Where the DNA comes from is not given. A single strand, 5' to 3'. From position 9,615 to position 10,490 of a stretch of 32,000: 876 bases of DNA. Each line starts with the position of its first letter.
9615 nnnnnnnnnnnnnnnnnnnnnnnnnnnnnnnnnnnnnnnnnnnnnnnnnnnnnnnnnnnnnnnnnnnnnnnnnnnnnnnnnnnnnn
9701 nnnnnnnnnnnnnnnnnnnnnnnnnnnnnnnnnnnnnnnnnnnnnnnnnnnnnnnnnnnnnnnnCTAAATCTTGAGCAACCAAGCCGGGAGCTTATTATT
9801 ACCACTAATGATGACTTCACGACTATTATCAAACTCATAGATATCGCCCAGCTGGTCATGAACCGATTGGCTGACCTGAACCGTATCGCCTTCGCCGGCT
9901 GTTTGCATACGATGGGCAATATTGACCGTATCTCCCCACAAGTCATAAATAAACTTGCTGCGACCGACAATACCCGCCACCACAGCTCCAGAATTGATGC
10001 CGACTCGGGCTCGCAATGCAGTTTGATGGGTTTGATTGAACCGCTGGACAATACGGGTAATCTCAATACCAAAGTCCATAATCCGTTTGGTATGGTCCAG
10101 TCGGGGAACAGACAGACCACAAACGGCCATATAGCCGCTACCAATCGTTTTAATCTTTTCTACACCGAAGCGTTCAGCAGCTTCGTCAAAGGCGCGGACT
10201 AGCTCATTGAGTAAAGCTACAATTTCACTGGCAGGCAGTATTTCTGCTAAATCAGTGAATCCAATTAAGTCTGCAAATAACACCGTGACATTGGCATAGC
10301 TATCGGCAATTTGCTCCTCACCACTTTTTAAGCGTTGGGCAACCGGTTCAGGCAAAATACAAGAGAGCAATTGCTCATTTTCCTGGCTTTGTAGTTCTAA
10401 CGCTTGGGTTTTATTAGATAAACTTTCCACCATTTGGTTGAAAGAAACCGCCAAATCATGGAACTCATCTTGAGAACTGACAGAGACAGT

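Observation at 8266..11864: Tandem Cache/HAMP class III cyclase and cyclic-nucleotide-domain MscS channel: a possible self-contained second-messenger-to-ion-flux pair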

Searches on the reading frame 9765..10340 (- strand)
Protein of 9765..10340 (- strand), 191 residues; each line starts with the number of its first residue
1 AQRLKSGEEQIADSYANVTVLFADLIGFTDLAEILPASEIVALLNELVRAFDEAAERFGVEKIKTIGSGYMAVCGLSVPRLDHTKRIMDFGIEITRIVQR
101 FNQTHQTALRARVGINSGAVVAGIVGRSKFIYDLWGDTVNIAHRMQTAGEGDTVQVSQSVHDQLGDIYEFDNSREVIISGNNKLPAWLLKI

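Call 24: search_solved_structures(query=window:9765-10340:-, max_evalue=1e-10, show_alignments=5)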
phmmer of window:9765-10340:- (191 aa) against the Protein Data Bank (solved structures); distinct sequences matched with E-value up to 1e-10: 41.
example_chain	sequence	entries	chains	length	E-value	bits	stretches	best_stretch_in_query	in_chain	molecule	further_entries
7pd4_A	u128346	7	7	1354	2.2e-58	200.1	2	17-174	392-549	Adenylate cyclase 9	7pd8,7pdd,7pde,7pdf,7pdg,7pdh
6r4o_A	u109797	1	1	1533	2.8e-58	199.7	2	17-174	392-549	Adenylate cyclase 9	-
6r3q_A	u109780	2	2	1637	3.2e-58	199.6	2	17-174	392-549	Adenylate cyclase 9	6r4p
9u3p_A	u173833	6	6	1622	1.2e-57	197.7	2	17-176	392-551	Adenylate cyclase type 9,Protein M2-1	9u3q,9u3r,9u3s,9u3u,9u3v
8buz_A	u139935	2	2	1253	1.2e-56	194.5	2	5-181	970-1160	Adenylate cyclase type 8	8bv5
8sl3_A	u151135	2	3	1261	7.1e-51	175.6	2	9-187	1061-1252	Adenylate cyclase type 5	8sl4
4p2m_A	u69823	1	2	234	8.8e-41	142.8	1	1-189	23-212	Adenylate cyclase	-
7yz9_A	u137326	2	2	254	1.1e-40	142.4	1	1-189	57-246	Adenylate cyclase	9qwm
4p2x_A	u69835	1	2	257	1.2e-40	142.3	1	1-189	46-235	Adenylate cyclase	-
4p2f_A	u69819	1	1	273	3.7e-40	140.7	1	1-189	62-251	Adenylate cyclase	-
7yzi_A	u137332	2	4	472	4e-40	140.6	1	1-189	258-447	Adenylate cyclase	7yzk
5o5k_A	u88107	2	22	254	1e-38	136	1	1-189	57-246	Adenylate cyclase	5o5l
1yk9_A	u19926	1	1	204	2.6e-37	131.5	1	11-189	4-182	Adenylate cyclase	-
3et6_A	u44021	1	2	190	8e-31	110.3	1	13-188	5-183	Soluble guanylyl cyclase beta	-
5oyh_A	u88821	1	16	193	4.5e-28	101.4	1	12-166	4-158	Nucleotide cyclase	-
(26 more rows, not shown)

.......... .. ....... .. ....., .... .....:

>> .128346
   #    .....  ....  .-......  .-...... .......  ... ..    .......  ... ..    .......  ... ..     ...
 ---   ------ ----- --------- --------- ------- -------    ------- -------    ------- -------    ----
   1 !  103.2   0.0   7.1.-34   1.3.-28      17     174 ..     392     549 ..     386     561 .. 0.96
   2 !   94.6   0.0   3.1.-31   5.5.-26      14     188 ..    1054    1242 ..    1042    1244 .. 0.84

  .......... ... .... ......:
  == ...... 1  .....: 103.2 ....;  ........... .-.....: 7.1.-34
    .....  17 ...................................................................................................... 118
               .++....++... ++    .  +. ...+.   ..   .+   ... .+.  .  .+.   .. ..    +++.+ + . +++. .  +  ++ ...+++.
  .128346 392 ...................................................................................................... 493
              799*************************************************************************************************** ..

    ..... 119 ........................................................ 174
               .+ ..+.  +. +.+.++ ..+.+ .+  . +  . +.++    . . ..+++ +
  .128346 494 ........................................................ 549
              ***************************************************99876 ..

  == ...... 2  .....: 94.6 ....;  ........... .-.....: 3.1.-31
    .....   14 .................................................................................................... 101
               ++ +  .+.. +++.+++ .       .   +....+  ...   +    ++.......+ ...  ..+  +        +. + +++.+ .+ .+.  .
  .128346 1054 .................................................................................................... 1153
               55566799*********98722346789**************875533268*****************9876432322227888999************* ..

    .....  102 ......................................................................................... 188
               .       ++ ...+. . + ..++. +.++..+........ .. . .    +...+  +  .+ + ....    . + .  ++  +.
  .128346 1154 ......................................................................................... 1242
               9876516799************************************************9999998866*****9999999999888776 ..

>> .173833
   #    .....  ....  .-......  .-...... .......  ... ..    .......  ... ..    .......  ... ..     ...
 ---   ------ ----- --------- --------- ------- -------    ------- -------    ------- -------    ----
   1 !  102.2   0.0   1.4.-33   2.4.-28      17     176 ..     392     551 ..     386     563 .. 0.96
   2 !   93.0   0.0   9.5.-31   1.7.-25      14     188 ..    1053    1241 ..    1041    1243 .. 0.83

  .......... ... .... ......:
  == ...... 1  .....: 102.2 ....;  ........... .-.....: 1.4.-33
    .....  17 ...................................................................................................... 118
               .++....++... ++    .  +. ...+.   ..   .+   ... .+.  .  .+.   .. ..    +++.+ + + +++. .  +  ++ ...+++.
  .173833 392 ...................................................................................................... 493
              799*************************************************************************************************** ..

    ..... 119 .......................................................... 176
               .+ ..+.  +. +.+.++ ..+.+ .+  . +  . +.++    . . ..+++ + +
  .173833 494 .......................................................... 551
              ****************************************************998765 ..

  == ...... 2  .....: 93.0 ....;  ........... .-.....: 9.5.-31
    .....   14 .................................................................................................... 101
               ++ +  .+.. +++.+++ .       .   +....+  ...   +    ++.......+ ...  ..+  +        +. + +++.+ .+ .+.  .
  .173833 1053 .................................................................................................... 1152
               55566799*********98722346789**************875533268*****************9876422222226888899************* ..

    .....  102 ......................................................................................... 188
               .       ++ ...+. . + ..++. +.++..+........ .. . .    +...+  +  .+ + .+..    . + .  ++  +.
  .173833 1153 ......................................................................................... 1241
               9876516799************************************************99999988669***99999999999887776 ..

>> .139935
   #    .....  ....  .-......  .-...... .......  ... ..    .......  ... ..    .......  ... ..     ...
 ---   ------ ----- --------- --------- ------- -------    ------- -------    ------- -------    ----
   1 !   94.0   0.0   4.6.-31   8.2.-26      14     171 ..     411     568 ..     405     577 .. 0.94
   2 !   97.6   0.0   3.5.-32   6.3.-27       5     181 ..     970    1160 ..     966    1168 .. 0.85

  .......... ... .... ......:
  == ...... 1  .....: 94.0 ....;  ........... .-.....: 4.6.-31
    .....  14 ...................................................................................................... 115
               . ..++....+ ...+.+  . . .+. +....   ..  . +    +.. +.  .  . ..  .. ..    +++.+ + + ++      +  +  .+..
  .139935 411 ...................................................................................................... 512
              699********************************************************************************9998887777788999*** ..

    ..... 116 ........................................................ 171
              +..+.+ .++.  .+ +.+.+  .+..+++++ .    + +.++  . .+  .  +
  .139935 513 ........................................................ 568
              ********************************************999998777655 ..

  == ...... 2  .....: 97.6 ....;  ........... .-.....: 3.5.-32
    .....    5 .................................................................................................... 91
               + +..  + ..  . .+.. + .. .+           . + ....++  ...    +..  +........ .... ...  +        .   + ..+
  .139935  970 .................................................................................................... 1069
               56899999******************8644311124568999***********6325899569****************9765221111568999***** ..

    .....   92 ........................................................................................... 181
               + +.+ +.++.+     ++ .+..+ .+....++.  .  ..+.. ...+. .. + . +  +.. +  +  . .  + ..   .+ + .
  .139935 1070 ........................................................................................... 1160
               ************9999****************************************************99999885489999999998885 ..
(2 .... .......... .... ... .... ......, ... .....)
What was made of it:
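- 9768..10415 (-): Transducer helix (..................) plus the cyclase-homology domain. The catalytic hexad reads D532, K572, S576, D641, N648, R652. Alignment to AC9 C1/C2 (call 24).
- On Class III adenylyl/guanylyl cyclase (active enzyme): PDB matches to AC9, AC8, AC5 and mycobacterial Cya/Rv1625c (call 24).
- Closest known: Class IIIa adenylyl cyclases with membrane sensors and HAMP or transducer elements. Same: The cyclase-domain fold (best PDB matches AC9, AC8, AC5 and mycobacterial Cya/Rv1625c, call 24), HAMP, the conserved transducer helix, and the Lys/Asp pair that specifies adenine.
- The window domain resembles a mammalian C2 domain at the Lys and Ser positions (IKTIGS.YMA, call 24).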
